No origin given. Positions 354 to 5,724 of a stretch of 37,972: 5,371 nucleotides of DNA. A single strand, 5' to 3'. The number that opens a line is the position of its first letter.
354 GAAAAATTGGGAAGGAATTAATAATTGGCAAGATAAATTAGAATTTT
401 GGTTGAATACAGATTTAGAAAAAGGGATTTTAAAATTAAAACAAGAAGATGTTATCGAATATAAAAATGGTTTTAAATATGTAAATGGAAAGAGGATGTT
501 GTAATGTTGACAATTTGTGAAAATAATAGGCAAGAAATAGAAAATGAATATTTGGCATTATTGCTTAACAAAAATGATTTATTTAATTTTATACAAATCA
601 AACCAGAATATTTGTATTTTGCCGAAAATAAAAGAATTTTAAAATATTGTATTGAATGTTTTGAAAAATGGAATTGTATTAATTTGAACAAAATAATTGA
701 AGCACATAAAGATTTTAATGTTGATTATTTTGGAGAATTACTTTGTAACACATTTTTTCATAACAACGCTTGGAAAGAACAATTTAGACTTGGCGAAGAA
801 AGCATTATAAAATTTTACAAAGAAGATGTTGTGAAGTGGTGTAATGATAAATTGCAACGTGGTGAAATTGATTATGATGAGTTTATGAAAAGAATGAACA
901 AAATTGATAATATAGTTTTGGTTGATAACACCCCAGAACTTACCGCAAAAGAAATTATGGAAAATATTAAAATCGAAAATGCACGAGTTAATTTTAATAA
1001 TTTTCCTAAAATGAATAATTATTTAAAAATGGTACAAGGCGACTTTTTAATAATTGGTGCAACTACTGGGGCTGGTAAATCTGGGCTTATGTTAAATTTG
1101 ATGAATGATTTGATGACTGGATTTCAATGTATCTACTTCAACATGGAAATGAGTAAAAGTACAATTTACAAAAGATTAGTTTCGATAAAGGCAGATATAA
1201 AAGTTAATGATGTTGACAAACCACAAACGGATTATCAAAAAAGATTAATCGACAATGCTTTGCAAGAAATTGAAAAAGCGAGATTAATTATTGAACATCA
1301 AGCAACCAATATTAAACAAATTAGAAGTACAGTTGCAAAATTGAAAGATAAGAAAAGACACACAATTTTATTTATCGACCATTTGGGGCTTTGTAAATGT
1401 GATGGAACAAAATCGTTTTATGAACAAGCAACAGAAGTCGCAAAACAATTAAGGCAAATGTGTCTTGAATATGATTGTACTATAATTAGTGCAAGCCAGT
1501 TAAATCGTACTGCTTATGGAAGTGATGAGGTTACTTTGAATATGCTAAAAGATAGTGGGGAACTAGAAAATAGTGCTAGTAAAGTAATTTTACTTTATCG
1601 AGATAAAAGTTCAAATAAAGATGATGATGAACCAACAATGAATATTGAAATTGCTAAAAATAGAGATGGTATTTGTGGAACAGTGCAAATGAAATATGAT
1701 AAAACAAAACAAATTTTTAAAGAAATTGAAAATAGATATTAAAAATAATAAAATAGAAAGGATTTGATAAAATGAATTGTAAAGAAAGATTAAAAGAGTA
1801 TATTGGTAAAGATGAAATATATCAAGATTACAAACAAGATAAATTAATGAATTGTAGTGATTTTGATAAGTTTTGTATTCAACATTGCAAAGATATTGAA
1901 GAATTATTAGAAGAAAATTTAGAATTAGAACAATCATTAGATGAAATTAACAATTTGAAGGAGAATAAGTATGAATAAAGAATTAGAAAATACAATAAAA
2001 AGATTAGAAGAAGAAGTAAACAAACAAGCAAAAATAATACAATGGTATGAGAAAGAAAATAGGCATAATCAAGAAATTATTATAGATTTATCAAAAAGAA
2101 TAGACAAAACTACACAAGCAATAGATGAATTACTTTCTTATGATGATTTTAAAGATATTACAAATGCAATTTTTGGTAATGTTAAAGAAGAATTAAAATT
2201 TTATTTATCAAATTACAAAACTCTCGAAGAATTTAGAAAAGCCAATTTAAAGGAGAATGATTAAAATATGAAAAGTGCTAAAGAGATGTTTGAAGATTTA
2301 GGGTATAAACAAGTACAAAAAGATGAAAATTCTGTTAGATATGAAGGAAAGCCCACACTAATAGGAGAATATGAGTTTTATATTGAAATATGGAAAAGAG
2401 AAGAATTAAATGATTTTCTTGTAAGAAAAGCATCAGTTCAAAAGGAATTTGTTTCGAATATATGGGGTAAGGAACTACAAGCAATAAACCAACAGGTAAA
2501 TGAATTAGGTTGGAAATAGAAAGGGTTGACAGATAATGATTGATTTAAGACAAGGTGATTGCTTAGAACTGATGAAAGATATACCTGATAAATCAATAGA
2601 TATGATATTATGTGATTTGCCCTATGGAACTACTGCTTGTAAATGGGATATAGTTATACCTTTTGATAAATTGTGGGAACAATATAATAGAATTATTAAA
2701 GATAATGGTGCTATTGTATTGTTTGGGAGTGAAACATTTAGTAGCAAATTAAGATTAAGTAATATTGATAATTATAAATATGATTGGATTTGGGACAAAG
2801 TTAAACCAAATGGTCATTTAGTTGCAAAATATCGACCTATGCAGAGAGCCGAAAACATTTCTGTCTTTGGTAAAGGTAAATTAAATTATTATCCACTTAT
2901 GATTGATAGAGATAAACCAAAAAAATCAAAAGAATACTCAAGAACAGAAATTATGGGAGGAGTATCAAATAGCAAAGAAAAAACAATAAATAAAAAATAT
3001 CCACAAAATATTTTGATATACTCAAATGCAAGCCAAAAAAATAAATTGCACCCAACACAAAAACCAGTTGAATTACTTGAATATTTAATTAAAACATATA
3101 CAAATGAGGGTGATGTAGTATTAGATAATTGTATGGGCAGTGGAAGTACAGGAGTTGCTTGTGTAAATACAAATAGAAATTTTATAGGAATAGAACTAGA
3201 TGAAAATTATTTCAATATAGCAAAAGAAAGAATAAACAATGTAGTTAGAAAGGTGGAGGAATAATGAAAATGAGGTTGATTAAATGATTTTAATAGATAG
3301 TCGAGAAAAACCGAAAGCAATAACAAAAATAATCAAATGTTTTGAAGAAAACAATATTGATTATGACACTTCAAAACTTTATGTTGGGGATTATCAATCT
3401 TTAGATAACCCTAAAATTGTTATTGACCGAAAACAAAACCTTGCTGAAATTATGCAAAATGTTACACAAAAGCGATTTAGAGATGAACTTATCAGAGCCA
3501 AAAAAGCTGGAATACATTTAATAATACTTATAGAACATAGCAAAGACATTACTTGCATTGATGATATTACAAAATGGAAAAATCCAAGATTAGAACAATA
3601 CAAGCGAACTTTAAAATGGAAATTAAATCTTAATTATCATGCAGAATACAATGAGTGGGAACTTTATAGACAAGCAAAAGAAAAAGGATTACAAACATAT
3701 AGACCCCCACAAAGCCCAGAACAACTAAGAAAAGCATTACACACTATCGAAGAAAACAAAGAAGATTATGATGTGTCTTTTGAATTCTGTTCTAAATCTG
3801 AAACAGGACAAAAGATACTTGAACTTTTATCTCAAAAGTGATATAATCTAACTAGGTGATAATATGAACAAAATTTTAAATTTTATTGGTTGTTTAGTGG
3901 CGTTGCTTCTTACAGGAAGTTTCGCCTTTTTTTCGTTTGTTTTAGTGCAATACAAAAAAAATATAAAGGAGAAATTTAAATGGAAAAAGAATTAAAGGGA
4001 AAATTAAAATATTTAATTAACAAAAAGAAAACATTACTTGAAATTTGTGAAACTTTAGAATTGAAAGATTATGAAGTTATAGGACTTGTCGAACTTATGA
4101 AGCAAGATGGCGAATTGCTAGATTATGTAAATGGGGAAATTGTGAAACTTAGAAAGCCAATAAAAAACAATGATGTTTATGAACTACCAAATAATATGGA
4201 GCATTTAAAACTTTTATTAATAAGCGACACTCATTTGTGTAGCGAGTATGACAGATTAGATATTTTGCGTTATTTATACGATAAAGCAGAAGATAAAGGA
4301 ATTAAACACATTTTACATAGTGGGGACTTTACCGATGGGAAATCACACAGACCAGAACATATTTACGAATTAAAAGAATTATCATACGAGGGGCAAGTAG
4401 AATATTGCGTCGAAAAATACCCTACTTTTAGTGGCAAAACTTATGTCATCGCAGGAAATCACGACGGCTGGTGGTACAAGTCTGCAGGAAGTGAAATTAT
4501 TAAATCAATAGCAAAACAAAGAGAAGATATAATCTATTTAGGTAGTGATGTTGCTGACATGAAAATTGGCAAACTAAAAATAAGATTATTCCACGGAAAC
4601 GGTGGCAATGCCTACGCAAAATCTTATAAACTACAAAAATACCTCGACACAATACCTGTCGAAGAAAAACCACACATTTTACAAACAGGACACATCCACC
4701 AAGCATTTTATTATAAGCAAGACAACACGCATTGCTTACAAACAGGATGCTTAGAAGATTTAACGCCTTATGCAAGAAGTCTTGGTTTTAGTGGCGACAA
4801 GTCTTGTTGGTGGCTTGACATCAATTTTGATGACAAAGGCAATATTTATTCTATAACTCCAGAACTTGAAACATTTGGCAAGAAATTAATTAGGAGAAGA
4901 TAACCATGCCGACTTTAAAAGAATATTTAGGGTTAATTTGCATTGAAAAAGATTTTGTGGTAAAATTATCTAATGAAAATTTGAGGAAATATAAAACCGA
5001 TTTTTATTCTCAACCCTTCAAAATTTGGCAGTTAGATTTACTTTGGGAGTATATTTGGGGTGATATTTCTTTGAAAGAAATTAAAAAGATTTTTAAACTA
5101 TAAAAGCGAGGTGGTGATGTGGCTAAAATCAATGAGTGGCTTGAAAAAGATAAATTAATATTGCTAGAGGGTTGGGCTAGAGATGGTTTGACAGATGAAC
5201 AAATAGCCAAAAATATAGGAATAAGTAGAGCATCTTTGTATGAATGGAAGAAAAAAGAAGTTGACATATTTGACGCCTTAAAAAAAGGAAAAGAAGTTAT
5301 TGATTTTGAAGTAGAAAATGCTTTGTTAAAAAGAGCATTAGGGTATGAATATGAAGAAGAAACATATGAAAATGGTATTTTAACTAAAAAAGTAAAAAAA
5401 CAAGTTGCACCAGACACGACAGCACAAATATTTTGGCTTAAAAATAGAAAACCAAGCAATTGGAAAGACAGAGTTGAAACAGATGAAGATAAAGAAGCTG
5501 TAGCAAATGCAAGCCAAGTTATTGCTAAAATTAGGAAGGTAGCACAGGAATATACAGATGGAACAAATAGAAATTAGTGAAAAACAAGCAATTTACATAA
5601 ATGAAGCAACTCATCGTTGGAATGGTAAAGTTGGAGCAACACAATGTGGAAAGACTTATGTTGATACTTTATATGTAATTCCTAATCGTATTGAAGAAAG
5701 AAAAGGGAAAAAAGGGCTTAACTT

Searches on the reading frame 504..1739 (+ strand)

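Call 15: search_protein_families(library=phrogs, proteins=[window:504-1739:+], max_evalue=0.00001)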
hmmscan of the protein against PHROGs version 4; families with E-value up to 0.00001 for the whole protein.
window:504-1739:+ (412 aa): 4 families
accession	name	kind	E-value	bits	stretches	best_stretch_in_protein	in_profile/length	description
phrog_19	-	DNA, RNA and nucleotide metabolism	1.4e-58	200.3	1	7-410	158-583/621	DnaB-like replicative helicase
phrog_239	-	DNA, RNA and nucleotide metabolism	4.4e-32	112.9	1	114-410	293-601/801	DNA primase/helicase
phrog_243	-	DNA, RNA and nucleotide metabolism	2.1e-30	106.6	1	158-409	17-269/273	DnaB-like replicative helicase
phrog_11530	-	unknown function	1.8e-15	58.2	1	261-399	7-149/184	-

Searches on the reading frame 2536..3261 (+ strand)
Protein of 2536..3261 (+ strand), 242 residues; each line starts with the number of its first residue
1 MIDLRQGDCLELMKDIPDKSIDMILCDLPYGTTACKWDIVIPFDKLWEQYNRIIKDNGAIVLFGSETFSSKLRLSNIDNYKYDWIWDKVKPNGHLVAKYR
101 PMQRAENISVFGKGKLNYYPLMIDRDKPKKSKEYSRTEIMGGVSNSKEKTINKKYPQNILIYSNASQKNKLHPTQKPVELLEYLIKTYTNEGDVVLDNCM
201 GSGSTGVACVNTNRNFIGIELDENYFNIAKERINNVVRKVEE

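Call 15: search_protein_families(library=phrogs, proteins=[window:2536-3261:+], max_evalue=0.00001)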
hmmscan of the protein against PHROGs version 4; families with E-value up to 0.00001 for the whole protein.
window:2536-3261:+ (242 aa): 11 families
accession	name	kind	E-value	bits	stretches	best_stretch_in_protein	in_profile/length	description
phrog_67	-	other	4.9e-85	288.1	1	1-238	123-348/743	DNA methyltransferase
phrog_12862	-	unknown function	1.1e-57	195.1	1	2-138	3-142/149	-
phrog_18293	-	other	1.6e-43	148.5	1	136-236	10-110/119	methyltransferase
phrog_3008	-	other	2.3e-29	103.4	1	162-238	140-216/244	DNA methyltransferase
phrog_498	-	other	2.8e-27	96.5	1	18-239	220-426/633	DNA methyltransferase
phrog_8769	-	other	9.5e-20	71.2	1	187-235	7-55/71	methyltransferase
phrog_23148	-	unknown function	3.4e-18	67.2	1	163-236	77-149/165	-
phrog_6025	-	other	6.8e-17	62.7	1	2-88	12-110/192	DNA methyltransferase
phrog_6952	-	other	1.1e-14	55.7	1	171-237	113-179/181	DNA methyltransferase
phrog_23085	-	unknown function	3.3e-13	50.5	1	169-232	41-104/138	-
phrog_16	-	DNA, RNA and nucleotide metabolism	2.1e-08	33.9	1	149-237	833-913/986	DNA helicase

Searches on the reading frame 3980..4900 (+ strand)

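Call 15: search_protein_families(library=phrogs, proteins=[window:3980-4900:+], max_evalue=0.00001)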
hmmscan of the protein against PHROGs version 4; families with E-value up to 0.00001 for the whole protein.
window:3980-4900:+ (307 aa): 3 families
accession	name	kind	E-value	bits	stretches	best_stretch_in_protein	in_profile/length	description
phrog_7339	-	DNA, RNA and nucleotide metabolism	9.1e-15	55.7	1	64-250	17-211/263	DNA repair exonuclease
phrog_1649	-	other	5.4e-12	46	1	64-191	24-133/308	metallo-phosphoesterase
phrog_284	-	DNA, RNA and nucleotide metabolism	9.2e-07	29.1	1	192-286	290-385/398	exonuclease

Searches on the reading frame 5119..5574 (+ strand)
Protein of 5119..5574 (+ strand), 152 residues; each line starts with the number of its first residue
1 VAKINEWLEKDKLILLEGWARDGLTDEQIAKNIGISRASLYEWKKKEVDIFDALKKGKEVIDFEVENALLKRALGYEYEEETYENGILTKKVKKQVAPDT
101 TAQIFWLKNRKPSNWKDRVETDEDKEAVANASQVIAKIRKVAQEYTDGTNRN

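Call 15: search_protein_families(library=phrogs, proteins=[window:5119-5574:+], max_evalue=0.00001)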
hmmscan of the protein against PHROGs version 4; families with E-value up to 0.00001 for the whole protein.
window:5119-5574:+ (152 aa): 5 families
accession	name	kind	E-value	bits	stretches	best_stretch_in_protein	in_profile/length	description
phrog_309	-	head and packaging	6.5e-60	204.8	1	1-139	135-275/319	terminase small subunit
phrog_28310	-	unknown function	4.4e-25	88.8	1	1-73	1-73/76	-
phrog_23444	-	head and packaging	6.9e-16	59.5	1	28-127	2-110/126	terminase small subunit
phrog_2538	-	head and packaging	1.7e-06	29.2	1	9-48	4-43/129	terminase small subunit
phrog_4102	-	head and packaging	6.6e-06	27.4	0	10-141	17-139/166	terminase small subunit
